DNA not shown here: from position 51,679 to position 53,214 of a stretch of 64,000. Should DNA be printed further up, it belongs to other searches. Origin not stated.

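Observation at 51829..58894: dTDP-sugar tailoring cassette predicting a C-methylated amino-6-deoxyhexose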

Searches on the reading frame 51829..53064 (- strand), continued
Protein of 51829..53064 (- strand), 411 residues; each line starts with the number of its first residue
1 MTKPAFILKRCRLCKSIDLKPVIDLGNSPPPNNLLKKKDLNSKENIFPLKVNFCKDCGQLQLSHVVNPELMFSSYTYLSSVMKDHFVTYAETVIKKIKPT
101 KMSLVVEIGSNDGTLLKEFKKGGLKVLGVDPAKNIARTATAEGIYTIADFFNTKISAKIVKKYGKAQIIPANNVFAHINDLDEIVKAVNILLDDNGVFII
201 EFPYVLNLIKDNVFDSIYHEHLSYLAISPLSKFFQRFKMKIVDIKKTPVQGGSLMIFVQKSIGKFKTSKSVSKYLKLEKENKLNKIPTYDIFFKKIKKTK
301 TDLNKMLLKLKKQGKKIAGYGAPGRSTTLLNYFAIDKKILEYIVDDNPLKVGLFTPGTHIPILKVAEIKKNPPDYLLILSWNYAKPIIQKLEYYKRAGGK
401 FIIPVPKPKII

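Call 68: find_encoding_contigs(protein=P0096, flank=10000, max_places=1)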
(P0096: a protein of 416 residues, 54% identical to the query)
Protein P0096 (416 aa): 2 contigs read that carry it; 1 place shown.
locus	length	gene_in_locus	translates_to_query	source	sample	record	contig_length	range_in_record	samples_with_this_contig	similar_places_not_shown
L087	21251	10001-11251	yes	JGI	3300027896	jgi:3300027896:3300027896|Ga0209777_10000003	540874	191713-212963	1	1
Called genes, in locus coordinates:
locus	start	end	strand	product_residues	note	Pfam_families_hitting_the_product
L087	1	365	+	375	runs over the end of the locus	-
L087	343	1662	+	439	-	PF01041:DegT_DnrJ_EryC1, PF01212:Beta_elim_lyase (faint)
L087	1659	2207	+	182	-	PF13302:Acetyltransf_3, PF13420:Acetyltransf_4, PF00583:Acetyltransf_1 (weak)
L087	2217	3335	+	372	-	-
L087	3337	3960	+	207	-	PF00117:GATase, PF01174:SNO, PF07722:Peptidase_C26 (faint)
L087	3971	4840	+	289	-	PF00977:His_biosynth, PF03060:NMO (faint)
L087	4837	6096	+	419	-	-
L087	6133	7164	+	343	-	-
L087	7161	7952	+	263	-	PF18922:DUF5672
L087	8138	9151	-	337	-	PF01073:3Beta_HSD, PF01370:Epimerase, PF02719:Polysacc_synt_2, PF04321:RmlD_sub_bind, PF13460:NAD_binding_10, PF16363:GDP_Man_Dehyd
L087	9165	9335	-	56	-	-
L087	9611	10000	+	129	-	PF05523:FdtA, PF14667:Polysacc_synt_C (weak), PF07883:Cupin_2 (weak)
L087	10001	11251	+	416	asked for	PF08421:Methyltransf_13, PF13489:Methyltransf_23, PF08241:Methyltransf_11, PF08242:Methyltransf_12, PF13649:Methyltransf_25 (weak), PF08484:Methyltransf_14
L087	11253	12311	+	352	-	PF01073:3Beta_HSD, PF01370:Epimerase, PF02719:Polysacc_synt_2 (faint), PF16363:GDP_Man_Dehyd, PF07993:NAD_binding_4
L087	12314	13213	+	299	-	PF01408:GFO_IDH_MocA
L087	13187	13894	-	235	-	PF13641:Glyco_tranf_2_3, PF00535:Glycos_transf_2, PF10111:Glyco_tranf_2_2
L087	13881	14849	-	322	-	PF01073:3Beta_HSD (weak), PF01370:Epimerase, PF04321:RmlD_sub_bind, PF02719:Polysacc_synt_2 (weak), PF16363:GDP_Man_Dehyd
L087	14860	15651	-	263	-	PF13641:Glyco_tranf_2_3, PF00535:Glycos_transf_2, PF10111:Glyco_tranf_2_2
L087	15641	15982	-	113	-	PF10066:DUF2304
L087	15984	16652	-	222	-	PF00535:Glycos_transf_2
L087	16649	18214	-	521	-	PF00534:Glycos_transf_1, PF13692:Glyco_trans_1_4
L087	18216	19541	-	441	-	PF00535:Glycos_transf_2, PF10111:Glyco_tranf_2_2 (faint), PF13641:Glyco_tranf_2_3 (weak), PF13632:Glyco_trans_2_3, PF13641:Glyco_tranf_2_3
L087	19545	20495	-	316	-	PF00535:Glycos_transf_2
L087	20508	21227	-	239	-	PF13555:AAA_29 (weak), PF00005:ABC_tran, PF13304:AAA_21 (faint)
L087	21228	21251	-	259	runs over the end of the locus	PF01061:ABC2_membrane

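Call 72: search_solved_structures(query=L087:12314-13210:+, max_evalue=0.00001)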
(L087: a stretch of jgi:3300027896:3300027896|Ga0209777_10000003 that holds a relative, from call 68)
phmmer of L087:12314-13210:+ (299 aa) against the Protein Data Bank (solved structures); distinct sequences matched with E-value up to 0.00001: 14.
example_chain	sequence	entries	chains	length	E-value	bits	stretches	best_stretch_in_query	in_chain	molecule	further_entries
3c1a_A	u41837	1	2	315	1.1e-24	90.6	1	4-233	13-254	Putative oxidoreductase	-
9azo_A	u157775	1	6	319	4.3e-13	52.5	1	4-130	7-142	PmdC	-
1xea_A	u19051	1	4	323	5.3e-10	42.4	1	4-140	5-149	Oxidoreductase, Gfo/Idh/MocA family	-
9m37_A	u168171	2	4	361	8.2e-10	41.8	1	2-172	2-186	P581a DgpA2 and isoorientin complex structure | Gfo/Idh/MocA family protein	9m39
3uuw_A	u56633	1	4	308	3.2e-09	39.8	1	5-157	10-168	Putative oxidoreductase with NAD(P)-binding Rossmann-fold domain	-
1tlt_A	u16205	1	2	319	6.8e-09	38.8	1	58-149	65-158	PUTATIVE OXIDOREDUCTASE (VIRULENCE FACTOR mviM HOMOLOG)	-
8qc2_A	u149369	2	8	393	1.7e-08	37.5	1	4-136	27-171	Gfo/Idh/MocA family oxidoreductase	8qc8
5uhw_A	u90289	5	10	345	1.6e-07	34.3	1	5-133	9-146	Oxidoreductase protein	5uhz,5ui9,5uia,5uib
8qc3_A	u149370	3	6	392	2.3e-07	33.7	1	4-135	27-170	Oxidoreductase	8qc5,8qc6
3ezy_A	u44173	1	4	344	7e-07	32.2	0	5-147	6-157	Dehydrogenase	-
3ec7_A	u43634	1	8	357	7.8e-07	32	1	5-134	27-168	Putative Dehydrogenase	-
3moi_A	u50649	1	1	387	1.2e-06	31.4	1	4-177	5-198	Probable dehydrogenase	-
6nor_A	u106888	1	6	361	4.2e-06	29.6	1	5-150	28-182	Putative NAD dependent dehydrogenase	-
3e82_A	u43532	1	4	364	7.8e-06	28.7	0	4-139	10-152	Putative oxidoreductase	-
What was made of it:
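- Tried and rejected: Its solved relatives are uncharacterised oxidoreductases (call 72), so it is not used as evidence.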

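Call 73: search_solved_structures(query=L057:11750-12883:+, max_evalue=1e-30)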
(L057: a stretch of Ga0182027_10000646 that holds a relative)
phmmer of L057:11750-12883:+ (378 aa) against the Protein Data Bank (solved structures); distinct sequences matched with E-value up to 1e-30: 54.
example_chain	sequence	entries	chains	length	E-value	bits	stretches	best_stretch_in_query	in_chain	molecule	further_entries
3bn1_A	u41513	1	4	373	7.6e-85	288.4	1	10-330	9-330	Perosamine synthetase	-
3dr7_A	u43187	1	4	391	8.5e-85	288.2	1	10-330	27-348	Putative perosamine synthetase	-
3dr4_A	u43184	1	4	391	5.9e-84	285.5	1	10-330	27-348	Putative perosamine synthetase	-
7b0m_AAA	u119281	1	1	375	5.6e-80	272.4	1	13-376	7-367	Sugar aminotransferase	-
7b0d_A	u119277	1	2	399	1.3e-73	251.5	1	21-371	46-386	Glutamine--scyllo-inositol transaminase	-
3frk_A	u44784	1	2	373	7.8e-68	232.4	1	39-372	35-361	QdtB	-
7n63_A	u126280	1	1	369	3e-61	210.8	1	27-376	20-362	Putative aminotransferase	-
2oga_A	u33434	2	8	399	2e-59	204.7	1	38-363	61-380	Transaminase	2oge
8vr3_A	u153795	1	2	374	2.3e-57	198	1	9-328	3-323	DegT/DnrJ/EryC1/StrS aminotransferase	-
8vr5_A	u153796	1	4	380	3.5e-57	197.4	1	10-328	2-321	DegT/DnrJ/EryC1/StrS aminotransferase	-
5u1z_A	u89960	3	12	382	4.1e-55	190.6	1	35-372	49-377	Putative aminotransferase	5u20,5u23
5u21_A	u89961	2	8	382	1.7e-54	188.5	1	35-372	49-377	Putative aminotransferase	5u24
7l7x_AAA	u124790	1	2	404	3.7e-53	184.1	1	15-320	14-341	DegT/DnrJ/EryC1/StrS aminotransferase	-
9bgp_A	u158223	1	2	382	3.7e-51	177.5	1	10-376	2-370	aminotransferase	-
8gyh_B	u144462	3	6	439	3.7e-51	177.5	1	12-282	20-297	DegT/DnrJ/EryC1/StrS family aminotransferase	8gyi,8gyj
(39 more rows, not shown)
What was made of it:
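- In L057 the aminotransferase of a C-MT-cupin-aminotransferase trio is closer to perosamine synthetase, a C-4 enzyme, than to QdtB (call 73). The L057 trio carries a perosamine-synthetase-like aminotransferase (call 73).
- Tried and rejected: In L057 it is perosamine-synthetase-like (call 73), which weakened the 3-keto-route argument.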

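Call 78: search_protein_families(library=pfam, proteins=[L018:4229-4630:+, L057:11255-11674:+, L015:11232-11639:+, L045:5419-5829:+, L060:2549-3016:+, L054:7235-7729:+, L023:11274-11675:+, L087:9611-10000:+, L071:11196-11561:+, L074:5842-6393:+], max_evalue=0.01)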
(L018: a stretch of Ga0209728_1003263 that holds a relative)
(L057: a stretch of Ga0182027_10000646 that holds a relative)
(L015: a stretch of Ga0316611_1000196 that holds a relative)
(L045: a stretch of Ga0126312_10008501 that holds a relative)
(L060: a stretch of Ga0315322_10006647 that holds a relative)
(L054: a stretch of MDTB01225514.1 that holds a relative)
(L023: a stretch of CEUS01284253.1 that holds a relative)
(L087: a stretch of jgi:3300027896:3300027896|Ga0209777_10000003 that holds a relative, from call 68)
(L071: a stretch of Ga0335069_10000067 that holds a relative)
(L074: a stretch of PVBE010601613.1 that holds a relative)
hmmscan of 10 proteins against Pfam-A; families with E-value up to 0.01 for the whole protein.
L018:4229-4630:+ (134 aa): 3 families
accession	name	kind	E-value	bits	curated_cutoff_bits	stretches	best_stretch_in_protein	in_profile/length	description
PF05523.17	FdtA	-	8.4e-39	132.8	23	1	17-130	15-129/131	WxcM-like, C-terminal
PF07883.17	Cupin_2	-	0.00029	20.9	27.2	1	41-98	5-56/70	Cupin domain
PF14667.12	Polysacc_synt_C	-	0.0075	16.8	28.7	0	41-112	25-99/111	Polysaccharide biosynthesis C-terminal domain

L057:11255-11674:+ (140 aa): 4 families
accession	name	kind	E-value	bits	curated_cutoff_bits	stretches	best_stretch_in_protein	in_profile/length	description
PF07883.17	Cupin_2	-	1.6e-09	37.8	27.2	1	46-107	6-61/70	Cupin domain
PF00190.28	Cupin_1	-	2.3e-09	37.4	22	1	38-111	33-110/151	Cupin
PF14667.12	Polysacc_synt_C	-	6.9e-08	33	28.7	1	22-101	2-84/111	Polysaccharide biosynthesis C-terminal domain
PF05899.18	Cupin_3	-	0.0004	20.5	23.5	1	34-96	3-58/74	EutQ-like cupin domain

L015:11232-11639:+ (136 aa): 4 families
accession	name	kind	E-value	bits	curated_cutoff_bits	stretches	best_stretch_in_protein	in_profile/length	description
PF14667.12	Polysacc_synt_C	-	3.9e-07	30.6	28.7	1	22-76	2-56/111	Polysaccharide biosynthesis C-terminal domain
PF07883.17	Cupin_2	-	0.00014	21.9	27.2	1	47-111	7-65/70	Cupin domain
PF00190.28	Cupin_1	-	0.00043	20.3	22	1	47-110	42-108/151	Cupin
PF05523.17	FdtA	-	0.0023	18.2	23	1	22-73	12-68/131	WxcM-like, C-terminal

L045:5419-5829:+ (137 aa): 6 families
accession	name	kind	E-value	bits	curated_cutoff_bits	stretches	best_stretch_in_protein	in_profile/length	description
PF07883.17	Cupin_2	-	1.7e-06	28.1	27.2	1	40-106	6-66/70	Cupin domain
PF14667.12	Polysacc_synt_C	-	2.4e-06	28.1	28.7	1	16-74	2-60/111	Polysaccharide biosynthesis C-terminal domain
PF00190.28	Cupin_1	-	2e-05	24.6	22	1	34-103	35-106/151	Cupin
PF05899.18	Cupin_3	-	0.00025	21.1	23.5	1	31-87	6-55/74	EutQ-like cupin domain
PF02311.25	AraC_binding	-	0.0029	17.8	21.1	1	43-101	14-66/135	AraC-like ligand binding domain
PF12973.13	Cupin_7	-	0.0095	16.2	27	0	27-66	28-66/105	ChrR Cupin-like domain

L060:2549-3016:+ (156 aa): 3 families
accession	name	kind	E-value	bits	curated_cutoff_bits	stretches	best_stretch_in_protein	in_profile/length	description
PF14667.12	Polysacc_synt_C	-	1.3e-08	35.3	28.7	1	40-95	2-57/111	Polysaccharide biosynthesis C-terminal domain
PF05523.17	FdtA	-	0.00027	21.2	23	1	31-144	4-122/131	WxcM-like, C-terminal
PF07883.17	Cupin_2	-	0.0047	17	27.2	1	66-125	8-61/70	Cupin domain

L054:7235-7729:+ (165 aa): 3 families
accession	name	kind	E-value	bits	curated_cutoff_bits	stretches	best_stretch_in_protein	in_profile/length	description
PF07883.17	Cupin_2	-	2.5e-07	30.7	27.2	1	74-136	7-63/70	Cupin domain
PF14667.12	Polysacc_synt_C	-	4.4e-05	24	28.7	1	49-98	2-51/111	Polysaccharide biosynthesis C-terminal domain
PF00190.28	Cupin_1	-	6.5e-05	23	22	1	70-140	38-110/151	Cupin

L023:11274-11675:+ (134 aa): 6 families
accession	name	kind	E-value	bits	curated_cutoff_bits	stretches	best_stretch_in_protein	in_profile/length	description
PF07883.17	Cupin_2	-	1.3e-08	34.9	27.2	1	43-103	8-62/70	Cupin domain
PF14667.12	Polysacc_synt_C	-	8.9e-08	32.7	28.7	1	16-72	1-57/111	Polysaccharide biosynthesis C-terminal domain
PF00190.28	Cupin_1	-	1.5e-06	28.3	22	1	37-108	37-112/151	Cupin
PF08007.18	JmjC_2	-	0.00091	19.2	22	1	74-107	83-116/127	JmjC domain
PF05523.17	FdtA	-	0.001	19.3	23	1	14-71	9-71/131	WxcM-like, C-terminal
PF05899.18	Cupin_3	-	0.0066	16.6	23.5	1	32-94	6-61/74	EutQ-like cupin domain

L087:9611-10000:+ (129 aa): 4 families
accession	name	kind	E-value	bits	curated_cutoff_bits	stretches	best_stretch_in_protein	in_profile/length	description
PF05523.17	FdtA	-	2.7e-07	30.9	23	1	11-123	10-123/131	WxcM-like, C-terminal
PF14667.12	Polysacc_synt_C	-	5.5e-07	30.1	28.7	1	13-111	2-98/111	Polysaccharide biosynthesis C-terminal domain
PF07883.17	Cupin_2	-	1.9e-06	27.9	27.2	1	41-104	8-62/70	Cupin domain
PF00190.28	Cupin_1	-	0.0012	18.9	22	1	20-114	17-118/151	Cupin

L071:11196-11561:+ (122 aa): 3 families
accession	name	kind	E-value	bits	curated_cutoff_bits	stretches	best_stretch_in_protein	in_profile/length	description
PF00190.28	Cupin_1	-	1.7e-09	37.9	22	1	28-101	35-111/151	Cupin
PF07883.17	Cupin_2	-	9.8e-08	32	27.2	1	36-98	8-67/70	Cupin domain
PF14667.12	Polysacc_synt_C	-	5.6e-05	23.7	28.7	1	7-96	2-92/111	Polysaccharide biosynthesis C-terminal domain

L074:5842-6393:+ (184 aa): 3 families
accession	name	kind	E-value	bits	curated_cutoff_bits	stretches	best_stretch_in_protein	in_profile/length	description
PF07883.17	Cupin_2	-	3.6e-07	30.2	27.2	1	44-118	2-68/70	Cupin domain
PF14667.12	Polysacc_synt_C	-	4.2e-05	24.1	28.7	1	23-109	1-86/111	Polysaccharide biosynthesis C-terminal domain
PF20854.2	LED_rpt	-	0.00057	20.1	59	1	131-183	5-57/176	LED repeat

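Call 79: search_protein_representatives(protein=P0024)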
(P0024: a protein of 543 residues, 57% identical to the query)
Query: 543 residues. Proteins with E-value up to 0.001 (for the whole library): 17580; up to 1e-10: 10387; up to 1e-30: 4266. The best 150 are listed.
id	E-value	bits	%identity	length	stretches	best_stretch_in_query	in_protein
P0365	1.4e-134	466.1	53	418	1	138-543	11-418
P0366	4.1e-128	444.8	51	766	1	138-543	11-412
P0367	2.5e-125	435.6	43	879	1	14-539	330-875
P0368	1.6e-123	429.6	44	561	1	9-539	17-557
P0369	7.3e-119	414.2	43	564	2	137-543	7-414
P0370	4.0e-118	411.8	47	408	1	139-543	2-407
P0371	2.5e-117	409.2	46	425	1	139-543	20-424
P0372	1.4e-115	403.4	46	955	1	136-542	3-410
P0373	1.2e-112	393.7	48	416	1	132-540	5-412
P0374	1.5e-111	390.1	32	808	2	139-543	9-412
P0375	1.7e-111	390.0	44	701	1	137-540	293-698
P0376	1.8e-111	389.8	46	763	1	137-538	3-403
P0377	1.9e-111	389.7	46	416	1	132-538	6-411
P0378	9.5e-111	387.5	43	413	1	139-543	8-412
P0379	4.6e-110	385.2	44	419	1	135-541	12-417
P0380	6.9e-110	384.6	45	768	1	139-540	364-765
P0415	1.4e-98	347.3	36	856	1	10-528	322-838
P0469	1.5e-91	324.1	35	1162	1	12-534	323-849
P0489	8.1e-90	318.4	38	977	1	10-532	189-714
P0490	8.4e-90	318.3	38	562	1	37-540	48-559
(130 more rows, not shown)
